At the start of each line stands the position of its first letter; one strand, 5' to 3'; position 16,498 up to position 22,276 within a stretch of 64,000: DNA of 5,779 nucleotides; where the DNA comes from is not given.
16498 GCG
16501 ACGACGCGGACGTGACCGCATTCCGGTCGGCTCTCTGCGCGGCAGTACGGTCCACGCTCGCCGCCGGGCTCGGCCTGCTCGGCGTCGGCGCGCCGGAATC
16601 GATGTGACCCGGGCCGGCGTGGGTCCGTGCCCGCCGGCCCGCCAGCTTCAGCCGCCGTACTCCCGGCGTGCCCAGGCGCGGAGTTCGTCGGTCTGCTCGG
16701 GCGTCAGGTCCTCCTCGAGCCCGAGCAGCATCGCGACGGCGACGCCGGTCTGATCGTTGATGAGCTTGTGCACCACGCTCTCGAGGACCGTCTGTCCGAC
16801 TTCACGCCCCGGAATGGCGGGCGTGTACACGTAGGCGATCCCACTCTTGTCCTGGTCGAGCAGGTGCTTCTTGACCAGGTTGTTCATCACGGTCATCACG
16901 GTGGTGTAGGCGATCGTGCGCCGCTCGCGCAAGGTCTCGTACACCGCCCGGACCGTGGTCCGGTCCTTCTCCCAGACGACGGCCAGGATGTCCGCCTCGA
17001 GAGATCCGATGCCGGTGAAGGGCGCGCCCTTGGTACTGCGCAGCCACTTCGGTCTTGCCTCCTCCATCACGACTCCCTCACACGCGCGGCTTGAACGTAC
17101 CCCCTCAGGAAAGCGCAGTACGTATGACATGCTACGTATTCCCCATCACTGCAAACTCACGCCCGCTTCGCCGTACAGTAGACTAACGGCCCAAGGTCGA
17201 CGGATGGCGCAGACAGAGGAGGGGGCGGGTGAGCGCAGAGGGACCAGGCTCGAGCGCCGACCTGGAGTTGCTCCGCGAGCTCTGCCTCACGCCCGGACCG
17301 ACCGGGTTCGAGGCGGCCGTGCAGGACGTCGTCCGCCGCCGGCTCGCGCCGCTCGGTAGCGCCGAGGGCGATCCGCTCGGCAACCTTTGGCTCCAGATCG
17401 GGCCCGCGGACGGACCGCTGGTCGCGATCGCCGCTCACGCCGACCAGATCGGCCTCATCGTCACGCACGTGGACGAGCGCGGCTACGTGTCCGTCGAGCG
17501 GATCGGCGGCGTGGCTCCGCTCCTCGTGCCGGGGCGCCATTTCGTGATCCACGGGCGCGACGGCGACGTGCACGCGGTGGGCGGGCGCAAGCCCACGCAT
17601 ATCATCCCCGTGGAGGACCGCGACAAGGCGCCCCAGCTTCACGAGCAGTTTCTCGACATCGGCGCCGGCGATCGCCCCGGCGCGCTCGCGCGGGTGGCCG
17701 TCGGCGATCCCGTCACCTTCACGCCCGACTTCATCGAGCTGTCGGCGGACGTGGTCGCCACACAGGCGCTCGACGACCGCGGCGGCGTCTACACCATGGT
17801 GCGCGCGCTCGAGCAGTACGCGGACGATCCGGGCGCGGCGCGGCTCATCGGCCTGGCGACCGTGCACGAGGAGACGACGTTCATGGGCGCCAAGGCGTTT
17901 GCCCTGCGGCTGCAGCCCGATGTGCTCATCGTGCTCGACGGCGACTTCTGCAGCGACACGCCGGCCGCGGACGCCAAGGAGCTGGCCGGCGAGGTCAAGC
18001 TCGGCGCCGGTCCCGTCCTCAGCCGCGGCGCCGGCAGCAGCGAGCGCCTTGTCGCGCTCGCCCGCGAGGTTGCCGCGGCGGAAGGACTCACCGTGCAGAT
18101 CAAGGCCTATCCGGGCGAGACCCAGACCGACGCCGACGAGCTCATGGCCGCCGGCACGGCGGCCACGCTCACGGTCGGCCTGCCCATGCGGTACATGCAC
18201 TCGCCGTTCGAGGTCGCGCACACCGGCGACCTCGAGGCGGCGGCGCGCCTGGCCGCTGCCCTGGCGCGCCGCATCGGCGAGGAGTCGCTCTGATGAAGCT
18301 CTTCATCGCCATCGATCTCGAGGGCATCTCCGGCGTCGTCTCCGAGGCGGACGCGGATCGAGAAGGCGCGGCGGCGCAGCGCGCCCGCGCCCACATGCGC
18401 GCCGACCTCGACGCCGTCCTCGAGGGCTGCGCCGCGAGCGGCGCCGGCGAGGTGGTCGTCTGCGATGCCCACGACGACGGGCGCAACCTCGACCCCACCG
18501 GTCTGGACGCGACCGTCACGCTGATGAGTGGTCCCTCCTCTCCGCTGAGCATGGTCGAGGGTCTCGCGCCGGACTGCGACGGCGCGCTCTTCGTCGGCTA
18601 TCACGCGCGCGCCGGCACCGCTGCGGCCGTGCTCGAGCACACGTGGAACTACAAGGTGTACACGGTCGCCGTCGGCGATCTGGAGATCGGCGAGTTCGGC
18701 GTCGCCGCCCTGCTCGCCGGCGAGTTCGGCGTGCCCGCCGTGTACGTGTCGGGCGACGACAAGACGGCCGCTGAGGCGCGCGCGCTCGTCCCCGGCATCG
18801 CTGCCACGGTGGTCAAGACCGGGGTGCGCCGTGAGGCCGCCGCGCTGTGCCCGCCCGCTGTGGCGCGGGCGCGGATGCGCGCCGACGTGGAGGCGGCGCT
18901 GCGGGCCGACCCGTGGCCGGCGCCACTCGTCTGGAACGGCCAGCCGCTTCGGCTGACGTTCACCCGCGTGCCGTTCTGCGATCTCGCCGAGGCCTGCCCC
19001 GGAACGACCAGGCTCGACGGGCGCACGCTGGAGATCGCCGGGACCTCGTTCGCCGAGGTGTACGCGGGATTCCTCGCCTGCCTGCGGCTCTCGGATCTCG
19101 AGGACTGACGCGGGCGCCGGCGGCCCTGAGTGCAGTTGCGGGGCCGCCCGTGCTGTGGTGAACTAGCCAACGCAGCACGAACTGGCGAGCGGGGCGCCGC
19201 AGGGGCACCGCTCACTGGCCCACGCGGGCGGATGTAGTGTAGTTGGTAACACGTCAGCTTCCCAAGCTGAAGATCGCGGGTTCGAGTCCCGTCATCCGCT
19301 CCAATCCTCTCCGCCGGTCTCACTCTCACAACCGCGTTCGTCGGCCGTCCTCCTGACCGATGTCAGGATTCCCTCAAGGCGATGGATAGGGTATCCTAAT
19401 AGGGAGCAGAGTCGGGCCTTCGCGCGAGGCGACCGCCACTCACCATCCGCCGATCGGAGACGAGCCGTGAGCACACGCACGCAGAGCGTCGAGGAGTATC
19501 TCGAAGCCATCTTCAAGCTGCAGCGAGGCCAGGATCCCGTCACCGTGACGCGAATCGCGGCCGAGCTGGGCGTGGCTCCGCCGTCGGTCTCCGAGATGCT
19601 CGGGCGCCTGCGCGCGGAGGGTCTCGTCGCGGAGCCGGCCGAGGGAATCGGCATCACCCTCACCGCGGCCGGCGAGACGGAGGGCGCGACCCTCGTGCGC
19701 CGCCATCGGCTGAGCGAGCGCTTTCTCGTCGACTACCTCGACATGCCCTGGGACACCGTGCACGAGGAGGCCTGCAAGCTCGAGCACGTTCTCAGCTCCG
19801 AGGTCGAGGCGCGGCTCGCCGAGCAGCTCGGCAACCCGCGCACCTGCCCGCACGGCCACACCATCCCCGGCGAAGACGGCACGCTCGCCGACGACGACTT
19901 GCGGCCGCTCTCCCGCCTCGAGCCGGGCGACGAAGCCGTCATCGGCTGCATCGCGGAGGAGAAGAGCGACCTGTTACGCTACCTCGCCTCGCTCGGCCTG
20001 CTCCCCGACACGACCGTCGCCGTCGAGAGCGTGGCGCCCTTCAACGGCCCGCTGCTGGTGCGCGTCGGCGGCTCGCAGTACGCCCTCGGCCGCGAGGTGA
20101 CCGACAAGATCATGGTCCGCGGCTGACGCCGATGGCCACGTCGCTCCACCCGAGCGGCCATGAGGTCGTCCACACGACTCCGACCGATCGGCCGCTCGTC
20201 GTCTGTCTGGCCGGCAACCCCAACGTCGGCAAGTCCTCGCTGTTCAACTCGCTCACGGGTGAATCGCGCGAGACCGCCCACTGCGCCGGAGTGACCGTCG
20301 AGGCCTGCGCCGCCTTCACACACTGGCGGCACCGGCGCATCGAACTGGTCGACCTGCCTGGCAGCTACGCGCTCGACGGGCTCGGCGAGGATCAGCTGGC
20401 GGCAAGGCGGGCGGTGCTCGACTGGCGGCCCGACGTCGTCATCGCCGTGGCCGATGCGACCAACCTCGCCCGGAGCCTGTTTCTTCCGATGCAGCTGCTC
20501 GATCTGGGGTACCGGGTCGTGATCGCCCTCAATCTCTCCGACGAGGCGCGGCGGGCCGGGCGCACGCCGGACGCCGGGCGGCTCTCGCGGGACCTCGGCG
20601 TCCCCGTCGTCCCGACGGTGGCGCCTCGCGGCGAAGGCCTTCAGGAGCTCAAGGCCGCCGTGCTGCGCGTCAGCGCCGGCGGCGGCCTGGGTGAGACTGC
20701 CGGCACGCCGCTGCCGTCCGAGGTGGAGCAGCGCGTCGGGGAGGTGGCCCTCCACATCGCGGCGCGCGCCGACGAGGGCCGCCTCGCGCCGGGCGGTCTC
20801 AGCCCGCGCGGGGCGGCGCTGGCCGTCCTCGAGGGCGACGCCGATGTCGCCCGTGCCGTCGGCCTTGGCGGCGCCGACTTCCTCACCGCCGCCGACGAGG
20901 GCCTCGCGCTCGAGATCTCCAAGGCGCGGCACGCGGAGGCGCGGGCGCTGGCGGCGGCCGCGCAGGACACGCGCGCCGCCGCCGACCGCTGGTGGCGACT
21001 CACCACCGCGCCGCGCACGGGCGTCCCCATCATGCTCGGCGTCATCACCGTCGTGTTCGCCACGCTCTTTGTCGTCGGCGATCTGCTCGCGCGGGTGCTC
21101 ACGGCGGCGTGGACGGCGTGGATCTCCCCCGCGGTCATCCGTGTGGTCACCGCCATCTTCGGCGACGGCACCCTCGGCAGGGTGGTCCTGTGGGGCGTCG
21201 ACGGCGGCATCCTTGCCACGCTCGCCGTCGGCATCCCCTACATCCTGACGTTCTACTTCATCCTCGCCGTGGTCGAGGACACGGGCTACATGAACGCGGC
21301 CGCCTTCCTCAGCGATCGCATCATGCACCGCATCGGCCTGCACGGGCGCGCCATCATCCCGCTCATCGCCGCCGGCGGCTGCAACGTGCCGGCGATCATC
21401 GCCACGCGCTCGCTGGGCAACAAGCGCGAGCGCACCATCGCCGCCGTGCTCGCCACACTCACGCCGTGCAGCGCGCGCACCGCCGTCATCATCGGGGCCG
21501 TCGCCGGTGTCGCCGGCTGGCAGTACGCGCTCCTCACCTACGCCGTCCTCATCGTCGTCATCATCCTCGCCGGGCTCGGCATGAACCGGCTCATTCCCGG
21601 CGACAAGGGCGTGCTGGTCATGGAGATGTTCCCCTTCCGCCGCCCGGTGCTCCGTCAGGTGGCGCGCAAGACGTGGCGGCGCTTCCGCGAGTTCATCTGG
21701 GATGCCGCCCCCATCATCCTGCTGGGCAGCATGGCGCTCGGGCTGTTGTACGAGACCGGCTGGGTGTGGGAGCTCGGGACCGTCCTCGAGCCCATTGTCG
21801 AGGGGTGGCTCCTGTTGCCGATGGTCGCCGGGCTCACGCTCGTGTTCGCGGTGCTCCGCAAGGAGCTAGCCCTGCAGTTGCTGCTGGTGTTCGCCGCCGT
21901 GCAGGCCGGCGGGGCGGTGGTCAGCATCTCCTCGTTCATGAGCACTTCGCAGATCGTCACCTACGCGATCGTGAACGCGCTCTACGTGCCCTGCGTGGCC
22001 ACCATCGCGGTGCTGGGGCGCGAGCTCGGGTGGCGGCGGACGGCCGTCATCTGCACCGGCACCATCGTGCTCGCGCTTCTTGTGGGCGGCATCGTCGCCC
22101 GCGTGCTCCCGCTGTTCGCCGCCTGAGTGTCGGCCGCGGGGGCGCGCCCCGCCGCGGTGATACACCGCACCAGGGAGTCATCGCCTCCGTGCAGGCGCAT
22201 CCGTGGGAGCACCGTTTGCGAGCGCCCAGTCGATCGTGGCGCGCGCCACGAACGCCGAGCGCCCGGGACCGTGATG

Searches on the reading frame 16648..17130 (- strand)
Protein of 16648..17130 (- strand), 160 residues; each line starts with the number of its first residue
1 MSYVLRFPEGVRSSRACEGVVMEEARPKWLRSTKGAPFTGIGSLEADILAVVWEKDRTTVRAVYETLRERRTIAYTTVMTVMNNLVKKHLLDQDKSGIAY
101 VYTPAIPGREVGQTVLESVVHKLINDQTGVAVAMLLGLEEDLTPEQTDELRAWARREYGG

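Call 33: search_protein_families(library=pfam, proteins=[window:16648-17130:-], max_evalue=0.00001)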
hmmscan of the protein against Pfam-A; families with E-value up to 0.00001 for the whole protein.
window:16648-17130:- (160 aa): 1 family
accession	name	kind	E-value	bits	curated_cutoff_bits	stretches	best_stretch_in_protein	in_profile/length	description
PF03965.22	Penicillinase_R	-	2.9e-24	86.1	22.6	1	41-152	1-111/115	Penicillinase repressor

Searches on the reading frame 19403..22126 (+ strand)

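Call 7: search_protein_families(library=pfam, proteins=[window:19403-22126:+])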
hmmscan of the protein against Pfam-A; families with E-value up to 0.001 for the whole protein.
window:19403-22126:+ (907 aa): 5 families
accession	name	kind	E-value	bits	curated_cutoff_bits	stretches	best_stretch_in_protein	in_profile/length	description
PF02421.24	FeoB_N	-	1.9e-46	157.9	27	1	266-419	2-155/156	Ferrous iron transport protein B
PF07670.19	Gate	-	4.1e-24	85.5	29.6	2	611-700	5-101/104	Nucleoside recognition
PF01926.29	MMR_HSR1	-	6.7e-15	55.6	21.9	1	267-354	2-87/113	50S ribosome-binding GTPase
PF07664.17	FeoB_C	-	5e-10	39.4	26.6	1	710-760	2-54/54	Ferrous iron transport protein B C terminus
PF09439.16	SRPRB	-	0.00067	19.5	25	0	267-324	6-59/178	Signal recognition particle receptor beta subunit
